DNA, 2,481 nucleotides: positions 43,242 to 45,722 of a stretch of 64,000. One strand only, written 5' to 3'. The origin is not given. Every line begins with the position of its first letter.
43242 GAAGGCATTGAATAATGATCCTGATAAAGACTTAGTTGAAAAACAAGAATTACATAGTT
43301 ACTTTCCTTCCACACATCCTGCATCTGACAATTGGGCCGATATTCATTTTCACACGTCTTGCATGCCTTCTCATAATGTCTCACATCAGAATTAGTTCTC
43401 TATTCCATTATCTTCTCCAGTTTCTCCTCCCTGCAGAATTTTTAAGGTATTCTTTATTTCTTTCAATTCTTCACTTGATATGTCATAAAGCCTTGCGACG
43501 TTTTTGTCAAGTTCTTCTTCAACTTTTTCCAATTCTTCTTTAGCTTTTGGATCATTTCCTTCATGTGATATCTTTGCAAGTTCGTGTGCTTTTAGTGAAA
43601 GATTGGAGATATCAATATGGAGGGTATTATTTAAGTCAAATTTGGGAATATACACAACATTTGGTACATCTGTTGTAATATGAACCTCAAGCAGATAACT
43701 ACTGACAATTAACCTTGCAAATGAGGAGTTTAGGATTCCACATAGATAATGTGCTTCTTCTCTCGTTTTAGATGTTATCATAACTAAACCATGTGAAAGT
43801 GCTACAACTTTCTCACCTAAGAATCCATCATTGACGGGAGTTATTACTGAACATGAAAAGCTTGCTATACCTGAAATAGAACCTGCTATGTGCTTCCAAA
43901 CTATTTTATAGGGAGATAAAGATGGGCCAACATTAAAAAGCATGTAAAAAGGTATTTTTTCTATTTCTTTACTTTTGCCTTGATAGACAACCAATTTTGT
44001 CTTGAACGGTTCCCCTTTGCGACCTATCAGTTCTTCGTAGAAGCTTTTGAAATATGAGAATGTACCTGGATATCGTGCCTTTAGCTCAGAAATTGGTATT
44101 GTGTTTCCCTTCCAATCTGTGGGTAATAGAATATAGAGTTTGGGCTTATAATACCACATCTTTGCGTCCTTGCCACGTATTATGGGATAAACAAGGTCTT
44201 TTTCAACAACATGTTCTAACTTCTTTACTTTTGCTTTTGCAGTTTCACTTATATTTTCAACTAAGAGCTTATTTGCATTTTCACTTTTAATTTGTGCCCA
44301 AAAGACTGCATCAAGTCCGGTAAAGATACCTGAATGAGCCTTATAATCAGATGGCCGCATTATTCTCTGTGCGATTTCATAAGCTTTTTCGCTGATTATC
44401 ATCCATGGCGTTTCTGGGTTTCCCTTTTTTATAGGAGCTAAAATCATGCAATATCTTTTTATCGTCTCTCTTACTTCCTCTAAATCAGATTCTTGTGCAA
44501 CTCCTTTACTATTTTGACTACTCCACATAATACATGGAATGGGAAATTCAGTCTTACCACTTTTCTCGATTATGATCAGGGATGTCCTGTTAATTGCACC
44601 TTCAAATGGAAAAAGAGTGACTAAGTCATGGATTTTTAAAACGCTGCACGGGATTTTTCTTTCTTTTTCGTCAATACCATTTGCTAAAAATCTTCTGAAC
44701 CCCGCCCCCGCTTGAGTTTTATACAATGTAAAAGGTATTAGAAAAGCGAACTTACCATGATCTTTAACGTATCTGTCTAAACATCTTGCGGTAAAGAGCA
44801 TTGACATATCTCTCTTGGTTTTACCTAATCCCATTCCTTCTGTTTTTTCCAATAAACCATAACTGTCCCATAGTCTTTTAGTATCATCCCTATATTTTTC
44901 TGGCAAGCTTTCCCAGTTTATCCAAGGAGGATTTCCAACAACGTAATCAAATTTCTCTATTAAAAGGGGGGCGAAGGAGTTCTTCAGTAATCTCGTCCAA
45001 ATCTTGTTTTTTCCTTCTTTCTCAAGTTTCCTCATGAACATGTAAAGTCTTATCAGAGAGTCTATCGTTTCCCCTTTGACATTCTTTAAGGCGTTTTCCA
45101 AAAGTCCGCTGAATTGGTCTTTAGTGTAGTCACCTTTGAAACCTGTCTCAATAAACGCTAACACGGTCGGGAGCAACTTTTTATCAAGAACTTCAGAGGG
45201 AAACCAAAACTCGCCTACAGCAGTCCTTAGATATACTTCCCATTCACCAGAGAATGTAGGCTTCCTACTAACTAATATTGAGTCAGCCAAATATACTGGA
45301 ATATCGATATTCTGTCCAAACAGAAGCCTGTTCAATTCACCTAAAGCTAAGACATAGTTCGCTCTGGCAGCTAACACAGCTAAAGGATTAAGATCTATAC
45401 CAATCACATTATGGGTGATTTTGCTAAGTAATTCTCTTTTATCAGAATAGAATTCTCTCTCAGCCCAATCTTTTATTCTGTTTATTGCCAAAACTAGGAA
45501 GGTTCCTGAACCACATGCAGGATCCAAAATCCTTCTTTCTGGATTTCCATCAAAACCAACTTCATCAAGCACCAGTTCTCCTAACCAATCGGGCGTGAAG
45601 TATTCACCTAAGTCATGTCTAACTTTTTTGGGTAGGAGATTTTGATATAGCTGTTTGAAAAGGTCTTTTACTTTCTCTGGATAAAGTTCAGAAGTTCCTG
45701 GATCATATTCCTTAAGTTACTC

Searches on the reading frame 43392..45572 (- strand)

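Call 70: search_protein_families(library=pfam, proteins=[window:43392-45572:-], max_evalue=0.001)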
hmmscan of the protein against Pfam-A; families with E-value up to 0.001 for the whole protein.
window:43392-45572:- (726 aa): 4 families
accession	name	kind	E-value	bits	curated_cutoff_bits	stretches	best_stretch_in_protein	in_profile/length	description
PF07669.17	Eco57I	-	2.1e-14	54.4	25.3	1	54-297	1-154/171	Eco57I restriction-modification methylase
PF20473.4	MmeI_Mtase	-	3.3e-08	33.5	27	1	14-86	22-95/259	MmeI, DNA-methyltransferase domain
PF02384.22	N6_Mtase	-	1.3e-07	31.7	20.4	0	10-75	45-99/311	N-6 DNA Methylase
PF01170.24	UPF0020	-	1.6e-05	25.2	22.3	1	10-73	27-96/197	RMKL-like, methyltransferase domain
